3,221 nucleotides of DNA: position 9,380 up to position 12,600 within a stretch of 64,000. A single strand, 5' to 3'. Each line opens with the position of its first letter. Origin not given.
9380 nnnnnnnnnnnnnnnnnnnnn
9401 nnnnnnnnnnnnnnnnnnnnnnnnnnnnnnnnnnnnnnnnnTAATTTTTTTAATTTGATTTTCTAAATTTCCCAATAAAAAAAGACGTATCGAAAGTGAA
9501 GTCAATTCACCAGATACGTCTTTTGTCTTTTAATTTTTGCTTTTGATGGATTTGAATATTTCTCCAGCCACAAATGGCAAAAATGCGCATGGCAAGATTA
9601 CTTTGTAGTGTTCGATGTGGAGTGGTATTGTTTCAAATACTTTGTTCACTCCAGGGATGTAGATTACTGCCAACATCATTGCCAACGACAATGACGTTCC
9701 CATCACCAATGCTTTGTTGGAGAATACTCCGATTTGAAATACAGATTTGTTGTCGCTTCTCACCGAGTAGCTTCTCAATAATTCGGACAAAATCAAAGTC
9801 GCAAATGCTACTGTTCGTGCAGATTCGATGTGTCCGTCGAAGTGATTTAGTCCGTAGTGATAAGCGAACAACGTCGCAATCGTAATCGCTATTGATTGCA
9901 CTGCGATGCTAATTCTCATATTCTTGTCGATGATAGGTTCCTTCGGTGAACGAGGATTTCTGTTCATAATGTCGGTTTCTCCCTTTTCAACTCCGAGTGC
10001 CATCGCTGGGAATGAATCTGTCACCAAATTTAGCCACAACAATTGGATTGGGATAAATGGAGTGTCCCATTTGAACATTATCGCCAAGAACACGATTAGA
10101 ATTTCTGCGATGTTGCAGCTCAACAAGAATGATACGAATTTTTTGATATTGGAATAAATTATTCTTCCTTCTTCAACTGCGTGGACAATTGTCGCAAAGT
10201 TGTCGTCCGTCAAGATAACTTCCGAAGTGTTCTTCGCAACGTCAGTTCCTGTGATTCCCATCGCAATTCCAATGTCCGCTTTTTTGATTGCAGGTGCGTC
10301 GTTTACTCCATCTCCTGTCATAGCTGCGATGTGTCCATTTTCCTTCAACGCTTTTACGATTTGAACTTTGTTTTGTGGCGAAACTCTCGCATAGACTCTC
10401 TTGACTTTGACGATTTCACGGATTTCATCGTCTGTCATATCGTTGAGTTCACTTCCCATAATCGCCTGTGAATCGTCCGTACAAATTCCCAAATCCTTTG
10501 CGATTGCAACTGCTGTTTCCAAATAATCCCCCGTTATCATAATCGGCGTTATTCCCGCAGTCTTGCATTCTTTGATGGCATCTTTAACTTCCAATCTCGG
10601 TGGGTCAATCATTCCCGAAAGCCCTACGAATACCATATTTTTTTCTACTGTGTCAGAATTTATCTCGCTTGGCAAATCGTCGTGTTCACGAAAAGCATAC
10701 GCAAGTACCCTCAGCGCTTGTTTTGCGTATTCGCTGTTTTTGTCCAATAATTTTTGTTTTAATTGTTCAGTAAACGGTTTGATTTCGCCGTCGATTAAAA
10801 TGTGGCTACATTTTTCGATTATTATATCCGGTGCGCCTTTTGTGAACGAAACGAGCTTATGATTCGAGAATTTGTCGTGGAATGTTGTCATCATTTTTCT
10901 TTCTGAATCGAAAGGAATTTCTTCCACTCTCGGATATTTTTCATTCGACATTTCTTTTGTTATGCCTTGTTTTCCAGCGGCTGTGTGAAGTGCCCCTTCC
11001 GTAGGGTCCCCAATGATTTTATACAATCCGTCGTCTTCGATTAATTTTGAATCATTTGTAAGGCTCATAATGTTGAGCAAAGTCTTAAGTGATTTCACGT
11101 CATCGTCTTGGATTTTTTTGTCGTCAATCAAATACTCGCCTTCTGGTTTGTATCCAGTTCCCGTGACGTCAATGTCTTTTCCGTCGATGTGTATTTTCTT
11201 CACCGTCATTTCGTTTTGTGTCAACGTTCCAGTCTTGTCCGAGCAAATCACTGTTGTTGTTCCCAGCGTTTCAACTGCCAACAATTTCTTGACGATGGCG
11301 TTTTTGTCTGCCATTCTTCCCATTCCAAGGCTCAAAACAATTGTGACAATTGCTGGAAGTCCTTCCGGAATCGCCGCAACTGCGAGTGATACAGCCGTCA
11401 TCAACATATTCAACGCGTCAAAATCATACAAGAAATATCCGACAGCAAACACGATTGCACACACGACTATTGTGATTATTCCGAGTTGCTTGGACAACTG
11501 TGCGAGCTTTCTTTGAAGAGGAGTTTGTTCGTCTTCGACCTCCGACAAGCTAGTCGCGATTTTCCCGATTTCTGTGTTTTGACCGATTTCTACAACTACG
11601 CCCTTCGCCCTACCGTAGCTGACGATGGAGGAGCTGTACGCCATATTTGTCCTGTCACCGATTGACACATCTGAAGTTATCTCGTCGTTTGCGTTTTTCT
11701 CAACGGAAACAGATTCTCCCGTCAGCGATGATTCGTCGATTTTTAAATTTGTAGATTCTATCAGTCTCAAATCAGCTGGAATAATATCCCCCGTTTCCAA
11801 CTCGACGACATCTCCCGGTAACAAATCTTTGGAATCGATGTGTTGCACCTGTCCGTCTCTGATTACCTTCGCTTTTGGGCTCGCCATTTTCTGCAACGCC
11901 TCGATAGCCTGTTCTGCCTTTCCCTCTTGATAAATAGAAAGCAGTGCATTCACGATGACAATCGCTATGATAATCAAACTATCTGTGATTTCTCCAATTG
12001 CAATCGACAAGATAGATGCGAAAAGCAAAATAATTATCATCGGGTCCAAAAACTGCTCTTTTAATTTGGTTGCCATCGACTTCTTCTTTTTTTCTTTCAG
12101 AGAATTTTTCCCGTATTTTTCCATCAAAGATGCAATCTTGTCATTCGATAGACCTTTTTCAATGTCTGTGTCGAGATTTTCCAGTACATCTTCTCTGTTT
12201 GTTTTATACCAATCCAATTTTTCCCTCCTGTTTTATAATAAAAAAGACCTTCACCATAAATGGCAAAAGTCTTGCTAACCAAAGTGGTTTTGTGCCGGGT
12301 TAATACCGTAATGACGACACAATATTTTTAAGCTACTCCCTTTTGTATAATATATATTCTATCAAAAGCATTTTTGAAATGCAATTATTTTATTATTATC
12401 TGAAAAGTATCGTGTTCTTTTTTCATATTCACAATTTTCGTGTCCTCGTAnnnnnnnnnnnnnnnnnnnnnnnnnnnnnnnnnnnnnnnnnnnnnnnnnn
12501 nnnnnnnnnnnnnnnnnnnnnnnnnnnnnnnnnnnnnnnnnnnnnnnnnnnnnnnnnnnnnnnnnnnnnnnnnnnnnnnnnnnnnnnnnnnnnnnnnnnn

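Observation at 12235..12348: Mn2+ (yybP-ykoY) riboswitch controlling a P-type cation ATPase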

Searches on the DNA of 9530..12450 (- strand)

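Call 4: search_rna_families(source=window, start=12150, end=12450, threshold=evalue, max_evalue=10, show_alignments=5)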
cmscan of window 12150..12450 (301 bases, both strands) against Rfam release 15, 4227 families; matches with E-value up to 10: 3.
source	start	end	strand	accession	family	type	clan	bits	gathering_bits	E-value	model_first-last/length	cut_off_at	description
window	12238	12372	-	RF00515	PyrR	Cis-reg;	-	22.4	54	0.5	1-115/115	no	PyrR binding site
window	12239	12351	-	RF02617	SSRC10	Gene; sRNA;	-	21.2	56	0.064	1-113/113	no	Streptococcus sRNA 10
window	12238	12371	-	RF04182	GibS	Gene; sRNA;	-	18.5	115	2.3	1-142/142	no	GibS sRNA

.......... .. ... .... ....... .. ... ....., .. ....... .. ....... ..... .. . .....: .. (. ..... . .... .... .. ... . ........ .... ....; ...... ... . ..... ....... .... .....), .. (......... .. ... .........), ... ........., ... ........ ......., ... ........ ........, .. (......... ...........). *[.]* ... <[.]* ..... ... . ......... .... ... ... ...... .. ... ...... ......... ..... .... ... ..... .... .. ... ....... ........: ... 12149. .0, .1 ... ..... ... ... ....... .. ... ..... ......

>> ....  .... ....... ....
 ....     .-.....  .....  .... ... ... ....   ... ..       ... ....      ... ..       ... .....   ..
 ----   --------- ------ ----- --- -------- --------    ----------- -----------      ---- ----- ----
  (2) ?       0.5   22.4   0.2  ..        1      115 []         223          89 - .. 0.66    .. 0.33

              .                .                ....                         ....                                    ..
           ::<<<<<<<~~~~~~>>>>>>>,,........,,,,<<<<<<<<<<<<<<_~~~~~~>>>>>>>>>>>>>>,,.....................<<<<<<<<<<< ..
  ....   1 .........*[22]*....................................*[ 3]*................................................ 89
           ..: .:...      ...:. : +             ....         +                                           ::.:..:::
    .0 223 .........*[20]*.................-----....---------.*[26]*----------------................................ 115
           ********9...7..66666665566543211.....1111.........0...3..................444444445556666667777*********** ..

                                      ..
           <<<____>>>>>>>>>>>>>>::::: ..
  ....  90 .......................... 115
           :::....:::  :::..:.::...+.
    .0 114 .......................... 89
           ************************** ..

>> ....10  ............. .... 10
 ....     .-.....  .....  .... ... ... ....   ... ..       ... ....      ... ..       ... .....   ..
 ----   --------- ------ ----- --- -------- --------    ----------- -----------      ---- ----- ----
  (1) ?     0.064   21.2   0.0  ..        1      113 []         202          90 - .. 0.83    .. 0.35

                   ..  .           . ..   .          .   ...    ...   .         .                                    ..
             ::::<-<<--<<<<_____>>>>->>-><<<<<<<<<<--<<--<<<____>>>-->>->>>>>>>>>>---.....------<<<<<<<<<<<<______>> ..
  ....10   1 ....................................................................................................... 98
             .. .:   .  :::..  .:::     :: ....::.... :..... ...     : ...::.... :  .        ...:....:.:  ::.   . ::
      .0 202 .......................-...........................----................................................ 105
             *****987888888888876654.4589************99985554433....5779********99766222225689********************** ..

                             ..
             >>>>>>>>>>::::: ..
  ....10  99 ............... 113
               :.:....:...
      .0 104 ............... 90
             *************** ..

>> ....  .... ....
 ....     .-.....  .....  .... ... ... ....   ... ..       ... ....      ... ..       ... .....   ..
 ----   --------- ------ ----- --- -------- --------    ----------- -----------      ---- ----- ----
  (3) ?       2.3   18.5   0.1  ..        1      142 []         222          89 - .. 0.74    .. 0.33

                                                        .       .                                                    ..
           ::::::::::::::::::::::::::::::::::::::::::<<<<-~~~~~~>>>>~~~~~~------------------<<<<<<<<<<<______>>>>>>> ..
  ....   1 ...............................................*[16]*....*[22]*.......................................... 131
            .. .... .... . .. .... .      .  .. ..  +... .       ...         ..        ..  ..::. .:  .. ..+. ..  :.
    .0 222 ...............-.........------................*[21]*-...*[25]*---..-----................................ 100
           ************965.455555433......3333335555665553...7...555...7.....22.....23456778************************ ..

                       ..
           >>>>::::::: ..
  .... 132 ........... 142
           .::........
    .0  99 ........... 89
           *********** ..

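Call 7: search_rna_families(source=window, start=12255, end=12350, threshold=evalue, max_evalue=10, show_alignments=6)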
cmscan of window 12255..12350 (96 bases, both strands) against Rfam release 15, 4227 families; matches with E-value up to 10: 1.
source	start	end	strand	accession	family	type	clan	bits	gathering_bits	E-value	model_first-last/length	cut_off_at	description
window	12262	12320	+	RF03032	narK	Cis-reg;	-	10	43.2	6.7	1-72/72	no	narK RNA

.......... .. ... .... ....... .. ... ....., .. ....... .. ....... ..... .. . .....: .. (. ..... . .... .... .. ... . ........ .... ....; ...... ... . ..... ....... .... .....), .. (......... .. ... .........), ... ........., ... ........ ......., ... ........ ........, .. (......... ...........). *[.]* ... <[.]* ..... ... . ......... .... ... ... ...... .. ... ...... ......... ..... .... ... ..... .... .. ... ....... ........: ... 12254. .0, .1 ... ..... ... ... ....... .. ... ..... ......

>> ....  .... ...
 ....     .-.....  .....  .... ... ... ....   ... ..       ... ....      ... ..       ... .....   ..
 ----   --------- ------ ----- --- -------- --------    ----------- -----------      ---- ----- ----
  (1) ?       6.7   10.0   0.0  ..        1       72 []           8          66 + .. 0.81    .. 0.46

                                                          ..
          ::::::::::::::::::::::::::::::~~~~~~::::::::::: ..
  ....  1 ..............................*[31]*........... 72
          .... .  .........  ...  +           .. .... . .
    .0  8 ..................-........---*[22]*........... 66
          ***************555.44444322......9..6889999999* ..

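Call 12: search_rna_families(sources=[L001, L006, L008, L009, L011, L012, L013, L018, L024, L010, L014], threshold=gathering, show_alignments=4)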
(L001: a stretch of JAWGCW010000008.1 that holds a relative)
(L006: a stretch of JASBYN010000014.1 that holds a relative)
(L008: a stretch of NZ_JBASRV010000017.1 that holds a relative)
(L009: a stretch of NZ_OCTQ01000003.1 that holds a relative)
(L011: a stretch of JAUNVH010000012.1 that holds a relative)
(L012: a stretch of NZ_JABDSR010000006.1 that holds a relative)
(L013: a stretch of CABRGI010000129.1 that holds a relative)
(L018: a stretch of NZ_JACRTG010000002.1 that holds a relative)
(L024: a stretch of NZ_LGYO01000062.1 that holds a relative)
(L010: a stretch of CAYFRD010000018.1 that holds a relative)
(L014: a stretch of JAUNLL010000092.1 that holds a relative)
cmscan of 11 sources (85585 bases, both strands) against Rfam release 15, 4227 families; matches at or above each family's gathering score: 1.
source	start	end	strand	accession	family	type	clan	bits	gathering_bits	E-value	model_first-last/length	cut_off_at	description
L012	1299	1461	+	RF00230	T-box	Cis-reg; leader;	-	100.1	93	9.6e-21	1-219/219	no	T-box leader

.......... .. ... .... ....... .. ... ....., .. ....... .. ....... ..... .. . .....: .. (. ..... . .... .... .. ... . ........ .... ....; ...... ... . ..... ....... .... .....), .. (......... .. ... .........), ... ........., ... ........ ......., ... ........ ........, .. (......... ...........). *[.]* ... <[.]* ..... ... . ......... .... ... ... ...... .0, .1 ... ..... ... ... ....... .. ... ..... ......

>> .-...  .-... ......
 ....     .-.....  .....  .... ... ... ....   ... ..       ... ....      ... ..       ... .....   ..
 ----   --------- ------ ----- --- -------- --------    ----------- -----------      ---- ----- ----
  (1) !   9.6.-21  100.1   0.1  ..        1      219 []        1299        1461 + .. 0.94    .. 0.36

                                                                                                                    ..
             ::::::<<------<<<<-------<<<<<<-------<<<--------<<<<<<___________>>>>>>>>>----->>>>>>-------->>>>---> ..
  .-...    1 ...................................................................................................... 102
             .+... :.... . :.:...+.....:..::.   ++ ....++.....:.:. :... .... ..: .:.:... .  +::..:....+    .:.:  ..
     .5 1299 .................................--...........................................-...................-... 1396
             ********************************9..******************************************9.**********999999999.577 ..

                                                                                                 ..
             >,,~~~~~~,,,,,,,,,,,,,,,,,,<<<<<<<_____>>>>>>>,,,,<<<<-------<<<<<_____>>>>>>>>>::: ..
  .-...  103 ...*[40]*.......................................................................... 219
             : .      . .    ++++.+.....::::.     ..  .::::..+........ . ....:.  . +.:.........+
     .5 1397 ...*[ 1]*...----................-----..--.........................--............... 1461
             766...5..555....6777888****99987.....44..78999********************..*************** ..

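Call 22: search_rna_families(sources=[L051, L080, L081, L116, L139, L142, L031, L036, L040, L055, L085, L130, L133, L047, L084, L062, L071], threshold=gathering, show_alignments=3)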
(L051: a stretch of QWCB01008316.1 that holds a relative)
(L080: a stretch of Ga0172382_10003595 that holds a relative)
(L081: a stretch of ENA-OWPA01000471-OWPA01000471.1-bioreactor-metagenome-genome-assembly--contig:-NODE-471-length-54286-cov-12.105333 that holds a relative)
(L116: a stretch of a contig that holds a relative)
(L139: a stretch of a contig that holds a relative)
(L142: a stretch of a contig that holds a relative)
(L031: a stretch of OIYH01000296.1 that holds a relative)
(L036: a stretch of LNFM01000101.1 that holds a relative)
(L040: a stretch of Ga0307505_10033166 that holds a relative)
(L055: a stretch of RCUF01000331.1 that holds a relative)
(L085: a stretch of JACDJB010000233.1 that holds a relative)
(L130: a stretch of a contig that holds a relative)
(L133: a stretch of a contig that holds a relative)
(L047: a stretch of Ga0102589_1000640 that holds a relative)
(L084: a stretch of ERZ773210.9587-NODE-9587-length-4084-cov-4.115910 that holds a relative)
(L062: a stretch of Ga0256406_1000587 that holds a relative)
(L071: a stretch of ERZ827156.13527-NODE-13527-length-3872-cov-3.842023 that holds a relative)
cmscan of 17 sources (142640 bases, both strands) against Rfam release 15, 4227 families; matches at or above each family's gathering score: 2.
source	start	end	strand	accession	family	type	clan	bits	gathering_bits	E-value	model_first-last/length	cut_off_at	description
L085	771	862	-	RF01852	tRNA-Sec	Gene; tRNA;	CL00001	54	47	9.2e-08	1-91/91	no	Selenocysteine transfer RNA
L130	8378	8462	+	RF00005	tRNA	Gene; tRNA;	CL00001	51.2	29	1.1e-07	1-71/71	no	tRNA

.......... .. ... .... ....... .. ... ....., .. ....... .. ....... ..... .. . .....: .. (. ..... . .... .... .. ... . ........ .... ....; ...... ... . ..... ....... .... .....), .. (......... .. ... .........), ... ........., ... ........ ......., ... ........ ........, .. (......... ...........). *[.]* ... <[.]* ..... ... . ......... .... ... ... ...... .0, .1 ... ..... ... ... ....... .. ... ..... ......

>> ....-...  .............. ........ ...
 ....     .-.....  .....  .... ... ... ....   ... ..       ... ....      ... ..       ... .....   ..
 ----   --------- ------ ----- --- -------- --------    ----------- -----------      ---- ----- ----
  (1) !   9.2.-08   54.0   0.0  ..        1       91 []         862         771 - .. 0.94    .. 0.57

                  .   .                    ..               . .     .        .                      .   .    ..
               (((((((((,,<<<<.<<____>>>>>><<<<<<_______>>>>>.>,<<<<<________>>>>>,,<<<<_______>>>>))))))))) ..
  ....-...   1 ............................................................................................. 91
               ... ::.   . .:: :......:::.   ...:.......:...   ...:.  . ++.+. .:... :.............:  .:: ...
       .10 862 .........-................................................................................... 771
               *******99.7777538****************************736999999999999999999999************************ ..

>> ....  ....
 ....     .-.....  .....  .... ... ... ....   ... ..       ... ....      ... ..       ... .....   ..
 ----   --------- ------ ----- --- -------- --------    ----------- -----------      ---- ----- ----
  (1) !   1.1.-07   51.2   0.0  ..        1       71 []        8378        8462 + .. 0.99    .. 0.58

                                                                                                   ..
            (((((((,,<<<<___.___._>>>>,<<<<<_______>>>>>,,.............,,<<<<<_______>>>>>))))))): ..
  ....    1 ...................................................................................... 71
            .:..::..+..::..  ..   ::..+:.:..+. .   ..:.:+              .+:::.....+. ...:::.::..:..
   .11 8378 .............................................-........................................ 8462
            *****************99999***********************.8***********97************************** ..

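Call 31: build_rna_model(alignment_id=A1, structure=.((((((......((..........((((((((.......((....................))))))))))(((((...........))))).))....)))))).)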
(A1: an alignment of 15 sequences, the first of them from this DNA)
Model R1 built from alignment A1 (15 sequences, 107 columns); structure: as given.
model positions 83; base pairs 23; branch points 1; effective number of sequences 1.68; information 0.684 bits per position. Calibrated on 0.2 Mb of random sequence (short: E-values are rough).
structure used (alignment columns):
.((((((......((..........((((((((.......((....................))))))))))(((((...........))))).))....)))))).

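Call 32: search_with_rna_model(model_id=R1, sources=[L150, L151, window], max_evalue=10, filters=off, show_alignments=4)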
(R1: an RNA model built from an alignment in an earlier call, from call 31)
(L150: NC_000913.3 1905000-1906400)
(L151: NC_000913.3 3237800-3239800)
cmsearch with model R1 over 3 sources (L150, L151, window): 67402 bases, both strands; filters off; matches with E-value up to 10: 20.
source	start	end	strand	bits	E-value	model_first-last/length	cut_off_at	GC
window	12263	12346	-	98.3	2.5e-25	1-83/83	no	0.39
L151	575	680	+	17.6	0.024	1-83/83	no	0.48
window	23237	23272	+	14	0.26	1-83/83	no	0.25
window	39334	39373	-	12.4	0.74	1-83/83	no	0.3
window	51406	51449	-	12.4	0.78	1-83/83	no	0.27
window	52865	52900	-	12.2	0.87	1-83/83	no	0.39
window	41132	41192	-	11.7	1.2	1-83/83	no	0.28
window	58284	58333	-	11.6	1.3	1-83/83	no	0.28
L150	465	573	+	11.1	1.8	1-83/83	no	0.48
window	21715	21795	-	10.7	2.2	1-83/83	no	0.3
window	741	855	-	10.3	2.9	1-83/83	no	0.36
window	37280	37335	-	10.2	3.3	1-83/83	no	0.29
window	22263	22357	+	9.7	4.6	1-83/83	no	0.44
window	34280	34301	+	9.5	5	30-51/83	no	0.41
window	41748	41852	-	9.3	5.9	1-83/83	no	0.31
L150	255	342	-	9.1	6.6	1-83/83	no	0.28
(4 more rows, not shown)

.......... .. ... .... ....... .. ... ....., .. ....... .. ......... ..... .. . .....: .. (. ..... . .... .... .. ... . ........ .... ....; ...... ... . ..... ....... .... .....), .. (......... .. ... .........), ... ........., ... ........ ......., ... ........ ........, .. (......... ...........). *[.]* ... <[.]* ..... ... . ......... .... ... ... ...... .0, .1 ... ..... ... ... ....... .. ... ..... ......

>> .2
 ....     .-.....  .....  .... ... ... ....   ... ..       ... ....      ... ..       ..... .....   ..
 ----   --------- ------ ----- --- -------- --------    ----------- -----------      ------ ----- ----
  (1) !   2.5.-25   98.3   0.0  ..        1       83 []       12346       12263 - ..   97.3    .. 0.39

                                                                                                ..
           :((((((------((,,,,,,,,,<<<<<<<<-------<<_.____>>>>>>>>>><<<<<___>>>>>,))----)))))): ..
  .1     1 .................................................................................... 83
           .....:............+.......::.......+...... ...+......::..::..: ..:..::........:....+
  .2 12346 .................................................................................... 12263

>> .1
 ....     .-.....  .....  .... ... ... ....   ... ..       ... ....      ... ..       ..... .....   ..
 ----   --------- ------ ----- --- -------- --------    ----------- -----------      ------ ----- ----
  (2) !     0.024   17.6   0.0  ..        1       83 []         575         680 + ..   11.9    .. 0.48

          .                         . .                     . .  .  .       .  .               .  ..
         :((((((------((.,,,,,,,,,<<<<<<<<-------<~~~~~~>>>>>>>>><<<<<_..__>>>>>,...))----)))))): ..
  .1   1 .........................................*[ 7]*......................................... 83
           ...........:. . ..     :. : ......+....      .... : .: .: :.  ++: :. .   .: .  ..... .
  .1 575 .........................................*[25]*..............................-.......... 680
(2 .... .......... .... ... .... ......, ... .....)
